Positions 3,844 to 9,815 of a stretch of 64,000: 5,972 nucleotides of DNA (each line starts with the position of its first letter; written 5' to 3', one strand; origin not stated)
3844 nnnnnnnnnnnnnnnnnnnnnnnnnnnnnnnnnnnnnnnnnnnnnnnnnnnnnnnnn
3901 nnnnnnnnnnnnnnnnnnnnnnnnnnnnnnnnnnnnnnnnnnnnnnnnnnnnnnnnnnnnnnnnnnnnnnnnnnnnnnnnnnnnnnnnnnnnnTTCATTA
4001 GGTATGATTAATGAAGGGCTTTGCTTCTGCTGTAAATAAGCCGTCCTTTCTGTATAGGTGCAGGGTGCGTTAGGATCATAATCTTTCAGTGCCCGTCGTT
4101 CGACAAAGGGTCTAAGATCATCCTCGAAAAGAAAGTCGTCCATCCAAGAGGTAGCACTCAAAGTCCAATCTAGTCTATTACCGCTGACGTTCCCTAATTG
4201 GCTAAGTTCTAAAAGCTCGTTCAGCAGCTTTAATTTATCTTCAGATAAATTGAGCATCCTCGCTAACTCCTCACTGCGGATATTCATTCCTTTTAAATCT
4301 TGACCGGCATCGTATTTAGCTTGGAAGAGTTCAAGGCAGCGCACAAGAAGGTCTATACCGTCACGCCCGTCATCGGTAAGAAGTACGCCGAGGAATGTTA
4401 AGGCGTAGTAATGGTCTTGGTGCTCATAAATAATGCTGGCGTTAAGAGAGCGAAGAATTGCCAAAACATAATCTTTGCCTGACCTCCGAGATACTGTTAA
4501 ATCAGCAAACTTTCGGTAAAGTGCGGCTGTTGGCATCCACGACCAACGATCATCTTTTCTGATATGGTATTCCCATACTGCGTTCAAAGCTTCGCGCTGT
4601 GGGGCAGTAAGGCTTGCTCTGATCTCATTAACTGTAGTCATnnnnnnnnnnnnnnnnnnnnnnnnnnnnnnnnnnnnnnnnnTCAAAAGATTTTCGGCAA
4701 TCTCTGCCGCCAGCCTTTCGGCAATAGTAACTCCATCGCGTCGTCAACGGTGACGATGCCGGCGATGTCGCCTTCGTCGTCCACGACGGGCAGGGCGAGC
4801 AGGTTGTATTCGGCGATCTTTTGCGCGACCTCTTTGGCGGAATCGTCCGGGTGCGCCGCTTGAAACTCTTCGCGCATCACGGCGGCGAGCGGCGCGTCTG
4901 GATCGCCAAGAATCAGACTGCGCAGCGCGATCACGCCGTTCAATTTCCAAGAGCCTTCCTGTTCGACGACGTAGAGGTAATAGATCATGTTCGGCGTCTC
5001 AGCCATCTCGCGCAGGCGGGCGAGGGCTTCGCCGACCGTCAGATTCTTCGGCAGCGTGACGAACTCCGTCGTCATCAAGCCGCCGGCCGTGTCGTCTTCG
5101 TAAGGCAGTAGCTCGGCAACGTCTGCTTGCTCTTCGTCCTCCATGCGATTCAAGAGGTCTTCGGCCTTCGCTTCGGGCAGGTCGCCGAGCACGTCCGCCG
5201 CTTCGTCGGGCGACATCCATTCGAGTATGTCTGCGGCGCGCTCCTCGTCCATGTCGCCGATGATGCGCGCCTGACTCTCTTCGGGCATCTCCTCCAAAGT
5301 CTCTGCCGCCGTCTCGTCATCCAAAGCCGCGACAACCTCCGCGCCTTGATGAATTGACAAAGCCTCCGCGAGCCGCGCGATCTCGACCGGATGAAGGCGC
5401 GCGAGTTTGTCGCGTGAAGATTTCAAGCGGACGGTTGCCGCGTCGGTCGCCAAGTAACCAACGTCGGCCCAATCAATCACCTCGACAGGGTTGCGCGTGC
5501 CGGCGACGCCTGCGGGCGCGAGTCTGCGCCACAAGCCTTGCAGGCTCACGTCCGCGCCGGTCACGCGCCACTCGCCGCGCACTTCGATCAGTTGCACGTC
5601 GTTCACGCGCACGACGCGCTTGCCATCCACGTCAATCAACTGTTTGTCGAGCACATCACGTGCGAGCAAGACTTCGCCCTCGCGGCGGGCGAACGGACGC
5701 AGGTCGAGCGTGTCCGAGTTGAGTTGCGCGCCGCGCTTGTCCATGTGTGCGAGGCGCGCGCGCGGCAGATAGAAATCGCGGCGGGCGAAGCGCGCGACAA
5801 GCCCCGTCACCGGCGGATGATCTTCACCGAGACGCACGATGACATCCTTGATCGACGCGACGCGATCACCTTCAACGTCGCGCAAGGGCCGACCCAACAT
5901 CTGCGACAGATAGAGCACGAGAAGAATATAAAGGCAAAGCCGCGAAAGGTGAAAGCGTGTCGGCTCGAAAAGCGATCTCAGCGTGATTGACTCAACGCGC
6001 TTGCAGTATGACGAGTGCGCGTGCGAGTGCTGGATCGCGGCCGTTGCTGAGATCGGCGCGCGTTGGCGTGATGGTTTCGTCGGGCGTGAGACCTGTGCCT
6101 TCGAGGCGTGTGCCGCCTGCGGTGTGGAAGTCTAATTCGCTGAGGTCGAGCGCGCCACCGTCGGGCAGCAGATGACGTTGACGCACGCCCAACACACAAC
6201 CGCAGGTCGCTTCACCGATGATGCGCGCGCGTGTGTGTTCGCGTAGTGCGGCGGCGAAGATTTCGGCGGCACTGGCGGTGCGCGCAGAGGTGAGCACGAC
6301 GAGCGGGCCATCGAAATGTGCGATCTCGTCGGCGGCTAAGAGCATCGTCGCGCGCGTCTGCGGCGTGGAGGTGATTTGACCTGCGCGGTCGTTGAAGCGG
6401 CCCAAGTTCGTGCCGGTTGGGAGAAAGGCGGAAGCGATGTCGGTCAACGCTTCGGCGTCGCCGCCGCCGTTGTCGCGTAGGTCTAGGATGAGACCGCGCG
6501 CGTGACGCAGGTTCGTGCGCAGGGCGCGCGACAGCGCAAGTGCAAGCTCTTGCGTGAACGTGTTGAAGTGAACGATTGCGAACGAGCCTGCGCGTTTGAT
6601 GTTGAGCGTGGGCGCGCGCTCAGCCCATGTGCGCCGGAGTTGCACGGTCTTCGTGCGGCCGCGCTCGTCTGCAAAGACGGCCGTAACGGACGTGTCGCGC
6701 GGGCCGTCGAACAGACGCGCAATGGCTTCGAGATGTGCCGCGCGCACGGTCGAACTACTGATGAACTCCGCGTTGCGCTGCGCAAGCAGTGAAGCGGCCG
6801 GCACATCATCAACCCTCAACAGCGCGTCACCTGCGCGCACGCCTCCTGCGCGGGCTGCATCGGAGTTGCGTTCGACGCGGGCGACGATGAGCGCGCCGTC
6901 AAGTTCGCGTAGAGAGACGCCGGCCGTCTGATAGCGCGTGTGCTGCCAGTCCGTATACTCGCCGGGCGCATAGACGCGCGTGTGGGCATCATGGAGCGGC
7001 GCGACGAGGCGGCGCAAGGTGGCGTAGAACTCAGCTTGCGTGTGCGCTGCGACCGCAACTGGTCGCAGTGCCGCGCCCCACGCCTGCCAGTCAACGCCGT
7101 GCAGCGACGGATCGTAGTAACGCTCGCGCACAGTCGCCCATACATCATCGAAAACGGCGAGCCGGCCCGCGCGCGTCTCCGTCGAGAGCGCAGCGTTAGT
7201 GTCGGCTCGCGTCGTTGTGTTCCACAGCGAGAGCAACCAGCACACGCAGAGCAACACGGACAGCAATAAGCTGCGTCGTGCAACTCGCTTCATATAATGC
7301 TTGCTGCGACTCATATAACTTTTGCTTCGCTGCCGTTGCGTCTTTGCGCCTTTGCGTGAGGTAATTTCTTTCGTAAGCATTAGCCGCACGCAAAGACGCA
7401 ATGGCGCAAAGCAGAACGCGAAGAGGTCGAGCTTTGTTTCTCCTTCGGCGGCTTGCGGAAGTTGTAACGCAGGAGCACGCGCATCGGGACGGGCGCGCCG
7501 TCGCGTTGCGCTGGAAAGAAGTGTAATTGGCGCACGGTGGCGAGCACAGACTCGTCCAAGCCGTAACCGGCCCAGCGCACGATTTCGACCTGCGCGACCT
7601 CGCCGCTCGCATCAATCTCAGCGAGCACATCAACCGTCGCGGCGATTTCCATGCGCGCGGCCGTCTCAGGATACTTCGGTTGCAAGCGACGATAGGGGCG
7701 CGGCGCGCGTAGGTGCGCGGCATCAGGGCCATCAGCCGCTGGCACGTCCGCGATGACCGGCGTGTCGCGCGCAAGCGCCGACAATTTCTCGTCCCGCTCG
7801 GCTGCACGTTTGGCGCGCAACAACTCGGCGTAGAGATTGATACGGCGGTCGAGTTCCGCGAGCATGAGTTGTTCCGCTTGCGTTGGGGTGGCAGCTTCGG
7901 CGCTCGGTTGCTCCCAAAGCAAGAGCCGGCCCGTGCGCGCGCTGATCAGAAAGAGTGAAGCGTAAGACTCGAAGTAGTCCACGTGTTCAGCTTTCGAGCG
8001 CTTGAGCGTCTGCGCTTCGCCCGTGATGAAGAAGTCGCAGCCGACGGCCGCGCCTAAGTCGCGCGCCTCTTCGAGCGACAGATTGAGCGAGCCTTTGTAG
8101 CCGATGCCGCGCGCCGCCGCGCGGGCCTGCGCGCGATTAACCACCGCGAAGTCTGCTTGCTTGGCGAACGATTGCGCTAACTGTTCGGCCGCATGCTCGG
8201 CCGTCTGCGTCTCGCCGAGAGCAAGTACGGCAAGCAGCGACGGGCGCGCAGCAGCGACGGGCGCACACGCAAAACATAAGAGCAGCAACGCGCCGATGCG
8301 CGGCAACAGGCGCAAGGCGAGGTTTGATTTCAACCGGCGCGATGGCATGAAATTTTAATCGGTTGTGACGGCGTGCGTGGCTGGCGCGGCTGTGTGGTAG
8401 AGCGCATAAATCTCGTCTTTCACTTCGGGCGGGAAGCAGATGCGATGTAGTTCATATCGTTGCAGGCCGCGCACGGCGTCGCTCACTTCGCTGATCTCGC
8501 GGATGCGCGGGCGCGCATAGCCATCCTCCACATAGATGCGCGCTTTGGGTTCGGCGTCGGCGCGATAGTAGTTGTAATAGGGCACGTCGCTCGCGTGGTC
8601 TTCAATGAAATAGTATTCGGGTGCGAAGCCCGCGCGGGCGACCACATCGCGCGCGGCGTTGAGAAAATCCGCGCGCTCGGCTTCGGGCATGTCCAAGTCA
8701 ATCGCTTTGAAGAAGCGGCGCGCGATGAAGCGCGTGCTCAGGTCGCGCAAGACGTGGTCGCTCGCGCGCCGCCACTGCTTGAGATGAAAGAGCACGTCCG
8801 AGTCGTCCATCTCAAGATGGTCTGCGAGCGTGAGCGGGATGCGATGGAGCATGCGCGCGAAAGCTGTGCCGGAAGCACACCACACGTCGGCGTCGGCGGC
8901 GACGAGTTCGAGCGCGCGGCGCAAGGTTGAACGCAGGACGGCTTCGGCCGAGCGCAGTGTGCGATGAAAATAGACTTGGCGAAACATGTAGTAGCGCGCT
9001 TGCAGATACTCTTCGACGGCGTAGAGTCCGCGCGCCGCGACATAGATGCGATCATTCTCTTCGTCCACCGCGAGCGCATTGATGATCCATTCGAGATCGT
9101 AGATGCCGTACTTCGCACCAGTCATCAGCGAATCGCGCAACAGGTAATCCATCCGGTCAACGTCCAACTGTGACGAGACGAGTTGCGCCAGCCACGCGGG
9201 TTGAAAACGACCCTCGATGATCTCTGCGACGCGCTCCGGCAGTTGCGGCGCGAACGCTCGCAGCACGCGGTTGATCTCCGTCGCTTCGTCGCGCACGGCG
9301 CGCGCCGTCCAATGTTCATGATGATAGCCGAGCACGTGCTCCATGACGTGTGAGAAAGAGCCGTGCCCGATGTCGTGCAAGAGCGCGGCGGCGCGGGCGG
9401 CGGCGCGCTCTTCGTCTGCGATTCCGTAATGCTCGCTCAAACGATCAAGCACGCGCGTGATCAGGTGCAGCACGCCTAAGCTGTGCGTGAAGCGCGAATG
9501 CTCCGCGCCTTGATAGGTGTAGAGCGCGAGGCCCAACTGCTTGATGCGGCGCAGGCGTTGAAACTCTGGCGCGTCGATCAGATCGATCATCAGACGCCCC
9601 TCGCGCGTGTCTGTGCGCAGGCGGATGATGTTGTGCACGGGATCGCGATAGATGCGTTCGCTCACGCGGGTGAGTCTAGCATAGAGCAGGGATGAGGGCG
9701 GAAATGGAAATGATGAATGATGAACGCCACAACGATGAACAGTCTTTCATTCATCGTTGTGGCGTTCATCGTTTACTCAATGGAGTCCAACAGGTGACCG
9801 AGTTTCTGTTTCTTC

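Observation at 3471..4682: AT-rich single-gene island encoding an orphan TIR-like (Cap12/PycTIR-type) effector fused to an unknown N-terminal domain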

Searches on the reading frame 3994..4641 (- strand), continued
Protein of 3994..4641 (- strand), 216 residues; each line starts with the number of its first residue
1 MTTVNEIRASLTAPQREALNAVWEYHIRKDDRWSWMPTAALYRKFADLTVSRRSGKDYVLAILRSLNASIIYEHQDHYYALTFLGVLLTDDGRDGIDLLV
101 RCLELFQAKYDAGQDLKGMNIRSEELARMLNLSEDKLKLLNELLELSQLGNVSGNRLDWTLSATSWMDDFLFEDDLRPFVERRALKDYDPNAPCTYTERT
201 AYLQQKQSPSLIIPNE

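Call 88: search_protein_families(library=pfam, proteins=[P0125, P0129, P0131, P0140, P0183, P0199, P0239, P0254, P0260, P0287], max_evalue=0.01)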
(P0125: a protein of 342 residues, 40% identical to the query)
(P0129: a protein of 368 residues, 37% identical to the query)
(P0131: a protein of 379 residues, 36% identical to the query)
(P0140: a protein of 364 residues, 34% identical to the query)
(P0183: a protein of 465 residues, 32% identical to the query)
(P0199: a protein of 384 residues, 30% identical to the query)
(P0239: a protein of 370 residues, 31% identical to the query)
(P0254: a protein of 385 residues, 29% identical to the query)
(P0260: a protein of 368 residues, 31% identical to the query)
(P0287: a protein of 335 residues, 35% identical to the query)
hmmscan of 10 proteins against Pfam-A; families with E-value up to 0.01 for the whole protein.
P0125 (342 aa): 0 families

P0129 (368 aa): 0 families

P0131 (379 aa): 0 families

P0140 (364 aa): 0 families

P0183 (465 aa): 0 families

P0199 (384 aa): 0 families

P0239 (370 aa): 0 families

P0254 (385 aa): 0 families

P0260 (368 aa): 0 families

P0287 (335 aa): 0 families

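Call 101: search_protein_families(library=phrogs, proteins=[P0189], max_evalue=0.01)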
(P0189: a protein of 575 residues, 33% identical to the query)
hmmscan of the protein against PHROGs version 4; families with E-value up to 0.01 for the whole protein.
P0189 (575 aa): 2 families
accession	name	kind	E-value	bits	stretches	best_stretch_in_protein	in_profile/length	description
phrog_15411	-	unknown function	2.9e-74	251.4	1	226-396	1-170/333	-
phrog_9489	-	unknown function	4.4e-39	135.5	1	227-398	14-185/458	-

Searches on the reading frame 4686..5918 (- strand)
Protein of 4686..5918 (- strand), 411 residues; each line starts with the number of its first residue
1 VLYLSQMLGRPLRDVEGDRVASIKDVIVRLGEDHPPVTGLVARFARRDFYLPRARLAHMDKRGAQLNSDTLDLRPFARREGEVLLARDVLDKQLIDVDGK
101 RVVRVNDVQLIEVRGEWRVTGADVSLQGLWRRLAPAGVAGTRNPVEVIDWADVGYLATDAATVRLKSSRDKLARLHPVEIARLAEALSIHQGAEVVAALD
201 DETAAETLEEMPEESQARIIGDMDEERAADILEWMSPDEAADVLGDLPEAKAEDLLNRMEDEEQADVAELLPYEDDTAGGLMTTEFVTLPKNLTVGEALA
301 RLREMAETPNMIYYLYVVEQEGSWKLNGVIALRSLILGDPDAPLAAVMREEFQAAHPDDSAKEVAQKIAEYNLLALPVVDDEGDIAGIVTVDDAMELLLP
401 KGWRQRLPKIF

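Call 4: search_protein_families(library=pfam, proteins=[window:4686-5918:-], max_evalue=0.1)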
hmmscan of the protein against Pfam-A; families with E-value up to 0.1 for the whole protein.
window:4686-5918:- (411 aa): 5 families
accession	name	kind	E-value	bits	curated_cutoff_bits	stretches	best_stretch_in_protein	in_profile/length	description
PF03448.22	MgtE_N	-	1.5e-25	90.1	25.9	1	175-276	1-102/102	MgtE intracellular N domain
PF00571.33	CBS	-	9.8e-19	67.9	24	2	346-398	3-55/57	CBS domain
PF14841.11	FliG_M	-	1.7e-08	35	25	2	229-261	17-49/76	FliG middle domain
PF05239.21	PRC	-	4.8e-06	26.9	21.2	0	2-34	4-36/78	PRC-barrel domain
PF14842.11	FliG_N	-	0.00072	20.6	25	0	226-263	6-43/104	FliG N-terminal domain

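Call 18: find_related_loci(query=window:4686-5918:-, collection=genome_contigs, flank=6000)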
Query window:4686-5918:- (411 aa) in genome_contigs; peptide patterns used: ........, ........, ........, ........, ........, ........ (x = any residue, [..] = any of these).
598 stretches matched a pattern (row limit reached: there are more); 567 encode a relative of the query (tblastn E <= 1e-3); the best 80 are kept; 80 distinct loci.
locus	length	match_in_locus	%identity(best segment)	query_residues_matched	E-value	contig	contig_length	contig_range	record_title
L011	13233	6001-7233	93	1-411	0e+0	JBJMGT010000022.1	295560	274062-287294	MAG: Pyrinomonadaceae bacterium isolate H3_16_all_fractions_metab_47_61_0 k255_5075726, whole genome shotgun sequence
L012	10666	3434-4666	91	1-411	0e+0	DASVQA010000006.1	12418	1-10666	MAG TPA_asm: Pyrinomonadaceae bacterium isolate SMAG_U3194 k141_64762, whole genome shotgun sequence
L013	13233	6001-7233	90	1-411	0e+0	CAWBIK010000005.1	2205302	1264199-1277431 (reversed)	MAG: uncultured Acidobacteriota bacterium isolate MFD09212.bin.1.134 genome assembly, contig: contig_3914, whole genome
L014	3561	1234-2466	90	1-411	0e+0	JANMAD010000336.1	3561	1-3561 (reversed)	MAG: Acidobacteriota bacterium isolate OTE_12_metabat_133 OTE_12_k141_2027436, whole genome shotgun sequence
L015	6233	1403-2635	85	1-411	0e+0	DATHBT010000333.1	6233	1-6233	MAG TPA_asm: Pyrinomonadaceae bacterium isolate SMAG_U10723 k141_681723, whole genome shotgun sequence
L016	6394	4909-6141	85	1-411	0e+0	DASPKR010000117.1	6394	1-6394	MAG TPA_asm: Pyrinomonadaceae bacterium isolate SMAG_U12041 k141_1437441, whole genome shotgun sequence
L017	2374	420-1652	85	1-411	0e+0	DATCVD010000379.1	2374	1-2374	MAG TPA_asm: Pyrinomonadaceae bacterium isolate SMAG_U7376 k141_51658, whole genome shotgun sequence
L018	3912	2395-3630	85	1-411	0e+0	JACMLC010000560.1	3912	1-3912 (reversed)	MAG: Pyrinomonadaceae bacterium isolate ES-bin-285 ES-bin-285-contig-k141_9376140, whole genome shotgun sequence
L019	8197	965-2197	85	1-411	0e+0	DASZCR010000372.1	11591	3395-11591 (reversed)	MAG TPA_asm: Pyrinomonadaceae bacterium isolate SMAG_U6447 k141_251015, whole genome shotgun sequence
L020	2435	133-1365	85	1-411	0e+0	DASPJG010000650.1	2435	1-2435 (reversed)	MAG TPA_asm: Pyrinomonadaceae bacterium isolate SMAG_U12003 k141_501538, whole genome shotgun sequence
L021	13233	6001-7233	85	1-411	0e+0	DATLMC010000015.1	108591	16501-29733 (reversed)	MAG TPA_asm: Pyrinomonadaceae bacterium isolate SMAG_U13764 k141_3808419, whole genome shotgun sequence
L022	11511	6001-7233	86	1-411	0e+0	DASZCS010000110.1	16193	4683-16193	MAG TPA_asm: Pyrinomonadaceae bacterium isolate SMAG_U6448 k141_163447, whole genome shotgun sequence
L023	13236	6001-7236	84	1-411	0e+0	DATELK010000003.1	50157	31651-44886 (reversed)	MAG TPA_asm: Pyrinomonadaceae bacterium isolate SMAG_U8914 k141_650834, whole genome shotgun sequence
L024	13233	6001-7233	85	1-411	0e+0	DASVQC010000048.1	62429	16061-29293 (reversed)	MAG TPA_asm: Pyrinomonadaceae bacterium isolate SMAG_U3196 k141_144317, whole genome shotgun sequence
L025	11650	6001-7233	86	1-411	0e+0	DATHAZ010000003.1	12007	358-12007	MAG TPA_asm: Pyrinomonadaceae bacterium isolate SMAG_U10703 k141_1273359, whole genome shotgun sequence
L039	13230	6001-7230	84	2-411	0e+0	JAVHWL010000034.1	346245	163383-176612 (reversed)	MAG: Acidobacteriota bacterium isolate BP_24 scaffold_4195979, whole genome shotgun sequence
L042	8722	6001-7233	85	1-411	0e+0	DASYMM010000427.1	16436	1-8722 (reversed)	MAG TPA_asm: Pyrinomonadaceae bacterium isolate SMAG_U4375 k141_1717445, whole genome shotgun sequence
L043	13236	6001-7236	83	1-411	0e+0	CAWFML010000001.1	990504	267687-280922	MAG: Pyrinomonadaceae bacterium isolate MFD01916.bin.1.104 genome assembly, contig: contig_16852, whole genome shotgun s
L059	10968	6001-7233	83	1-411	0e+0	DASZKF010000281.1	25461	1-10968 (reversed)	MAG TPA_asm: Pyrinomonadaceae bacterium isolate SMAG_U6648 k141_1289395, whole genome shotgun sequence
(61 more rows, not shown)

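Call 49: search_protein_families(library=padloc, proteins=[window:4686-5918:-], max_evalue=0.00001)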
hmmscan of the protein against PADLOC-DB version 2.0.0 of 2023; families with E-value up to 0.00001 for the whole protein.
window:4686-5918:- (411 aa): 0 families

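Call 103: search_protein_families(library=pfam, proteins=[L014:2469-2693:+, L015:2647-2949:+, L015:2987-3247:+, L021:7755-8114:+, L042:7255-7587:+, L042:7594-7911:+, L059:7243-7758:+, L043:7540-9798:+, L039:7286-10324:-, L022:7270-7758:+], max_evalue=0.001)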
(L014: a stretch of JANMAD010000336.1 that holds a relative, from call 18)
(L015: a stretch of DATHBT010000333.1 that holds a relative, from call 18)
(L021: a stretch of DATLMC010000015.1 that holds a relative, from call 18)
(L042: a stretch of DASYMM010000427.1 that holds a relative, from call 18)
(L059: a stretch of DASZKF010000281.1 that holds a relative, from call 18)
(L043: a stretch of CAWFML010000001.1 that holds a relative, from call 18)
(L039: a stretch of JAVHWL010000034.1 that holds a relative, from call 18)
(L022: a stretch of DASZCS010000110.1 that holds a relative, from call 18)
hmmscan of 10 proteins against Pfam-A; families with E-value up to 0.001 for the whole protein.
L014:2469-2693:+ (75 aa): 0 families

L015:2647-2949:+ (101 aa): 1 family
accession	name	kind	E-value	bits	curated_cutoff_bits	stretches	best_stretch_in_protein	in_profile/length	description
PF18506.7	RelB-like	-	4.6e-09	36.4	27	1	45-96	5-62/62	RelB Antitoxin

L015:2987-3247:+ (87 aa): 1 family
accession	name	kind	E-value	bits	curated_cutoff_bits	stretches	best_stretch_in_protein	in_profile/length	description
PF05016.21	ParE_toxin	-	9.8e-14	52.1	23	1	6-85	1-89/89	ParE toxin of type II toxin-antitoxin system, parDE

L021:7755-8114:+ (120 aa): 0 families

L042:7255-7587:+ (111 aa): 1 family
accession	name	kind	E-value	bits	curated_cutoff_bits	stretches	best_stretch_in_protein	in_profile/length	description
PF04255.20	DUF433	-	1e-08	35.3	23.6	1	24-66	14-56/56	Protein of unknown function (DUF433)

L042:7594-7911:+ (106 aa): 1 family
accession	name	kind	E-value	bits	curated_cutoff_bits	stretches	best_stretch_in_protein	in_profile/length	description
PF18480.7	DUF5615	-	2.7e-06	27.6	23.8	1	3-59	2-56/110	Domain of unknown function (DUF5615)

L059:7243-7758:+ (172 aa): 0 families

L043:7540-9798:+ (753 aa): 8 families
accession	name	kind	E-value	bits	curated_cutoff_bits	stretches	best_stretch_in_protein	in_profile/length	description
PF00069.31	Pkinase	-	1.5e-36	126.6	31.7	1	76-291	7-212/263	Protein kinase domain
PF07714.23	PK_Tyr_Ser-Thr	-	1.9e-26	93.3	23.1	1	72-280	3-209/258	Protein tyrosine and serine/threonine kinase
PF01636.29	APH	-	3.3e-06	27.5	23.2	1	165-215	151-197/239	Phosphotransferase enzyme family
PF07719.23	TPR_2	-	1.4e-05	25.3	27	0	600-626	5-31/34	Tetratricopeptide repeat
PF03109.22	ABC1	-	0.00011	21.8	22.9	1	124-216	128-215/244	ABC1 atypical kinase-like domain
PF13432.12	TPR_16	-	0.00016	22.5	32.7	1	600-656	1-57/65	Tetratricopeptide repeat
PF14531.12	Kinase-like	-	0.00044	20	25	0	185-279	162-254/289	Kinase-like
PF17667.7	Pkinase_fungal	-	0.00045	19.5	24.1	1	165-237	285-361/387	Fungal protein kinase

L039:7286-10324:- (1013 aa): 11 families
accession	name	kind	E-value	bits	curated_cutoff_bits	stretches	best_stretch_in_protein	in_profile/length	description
PF07676.18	PD40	-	7e-55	182.4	20.9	4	518-547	3-33/38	WD40-like Beta Propeller Repeat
PF00069.31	Pkinase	-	1.8e-48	165.6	31.7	1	87-346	1-253/263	Protein kinase domain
PF07714.23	PK_Tyr_Ser-Thr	-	3.7e-33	115.4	23.1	1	89-346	3-250/258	Protein tyrosine and serine/threonine kinase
PF00930.27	DPPIV_N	-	4.6e-20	72.1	22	1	469-541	33-118/354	Dipeptidyl peptidase IV (DPP IV) N-terminal region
PF25174.1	Beta-prop_THOC3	-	3.6e-15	56.1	305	1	809-998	9-188/272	THOC3 beta-propeller domain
PF01636.29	APH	-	2.8e-10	40.8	23.2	2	190-236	154-202/239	Phosphotransferase enzyme family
PF14531.12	Kinase-like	-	1.1e-08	35.1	25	1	182-344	143-289/289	Kinase-like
PF25460.1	Beta-prop_Aladin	-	1.4e-07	31.5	171.1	0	809-911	117-215/340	Aladin seven-bladed propeller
PF14583.12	Pectate_lyase22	-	0.00013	21.2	30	0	941-985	42-86/386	Oligogalacturonate lyase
PF23414.1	Beta-prop_EML_2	-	0.00059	19.7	90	0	868-1002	19-145/266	Echinoderm microtubule-associated protein second beta-propeller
PF03109.22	ABC1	-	0.0008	19.1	22.9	0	122-240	110-223/244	ABC1 atypical kinase-like domain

L022:7270-7758:+ (163 aa): 0 families

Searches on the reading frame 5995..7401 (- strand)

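Call 4: search_protein_families(library=pfam, proteins=[window:5995-7401:-], max_evalue=0.1)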
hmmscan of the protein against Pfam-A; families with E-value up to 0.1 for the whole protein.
window:5995-7401:- (469 aa): 6 families
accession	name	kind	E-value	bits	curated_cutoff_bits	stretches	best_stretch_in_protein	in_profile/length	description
PF03572.23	Peptidase_S41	-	2.6e-33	115.4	24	1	275-443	3-164/165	Peptidase family S41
PF14684.11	Tricorn_C1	-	3.1e-11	43.4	24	1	82-133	7-58/59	Tricorn protease C1 domain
PF13180.12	PDZ_2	-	1.6e-05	25.5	27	1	161-205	4-47/80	PDZ domain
PF00595.29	PDZ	-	6.8e-05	23.6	23.2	1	161-217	13-72/81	PDZ domain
PF17820.7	PDZ_6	-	0.00031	20.8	27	1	172-202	1-30/54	PDZ domain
PF21558.3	Pept_S41_N_bact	-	0.019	15.3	27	1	180-232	12-63/87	Bacteroidetes, Peptidase, S41 family, N-terminal domain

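Call 49: search_protein_families(library=padloc, proteins=[window:5995-7401:-], max_evalue=0.00001)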
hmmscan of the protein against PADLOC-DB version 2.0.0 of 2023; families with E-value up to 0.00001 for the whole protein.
window:5995-7401:- (469 aa): 0 families

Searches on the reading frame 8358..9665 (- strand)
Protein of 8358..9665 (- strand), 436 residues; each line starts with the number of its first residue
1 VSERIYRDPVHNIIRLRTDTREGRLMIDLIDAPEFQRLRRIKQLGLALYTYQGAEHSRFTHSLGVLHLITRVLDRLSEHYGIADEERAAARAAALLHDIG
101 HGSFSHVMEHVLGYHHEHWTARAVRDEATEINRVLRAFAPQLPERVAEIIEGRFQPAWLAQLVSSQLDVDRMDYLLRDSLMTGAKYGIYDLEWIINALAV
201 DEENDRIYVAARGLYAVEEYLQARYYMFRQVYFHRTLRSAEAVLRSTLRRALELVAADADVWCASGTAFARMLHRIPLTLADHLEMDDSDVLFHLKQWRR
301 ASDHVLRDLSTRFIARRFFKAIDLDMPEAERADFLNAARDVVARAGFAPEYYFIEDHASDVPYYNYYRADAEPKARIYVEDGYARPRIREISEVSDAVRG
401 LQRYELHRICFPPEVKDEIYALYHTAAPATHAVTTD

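Call 49: search_protein_families(library=padloc, proteins=[window:8358-9665:-], max_evalue=0.00001)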
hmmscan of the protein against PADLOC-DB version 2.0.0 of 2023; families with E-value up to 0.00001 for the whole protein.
window:8358-9665:- (436 aa): 1 family
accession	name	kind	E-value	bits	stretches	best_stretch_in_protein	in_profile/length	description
PDLC02374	dGTPase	-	9.4e-08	29.8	1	29-116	48-126/395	-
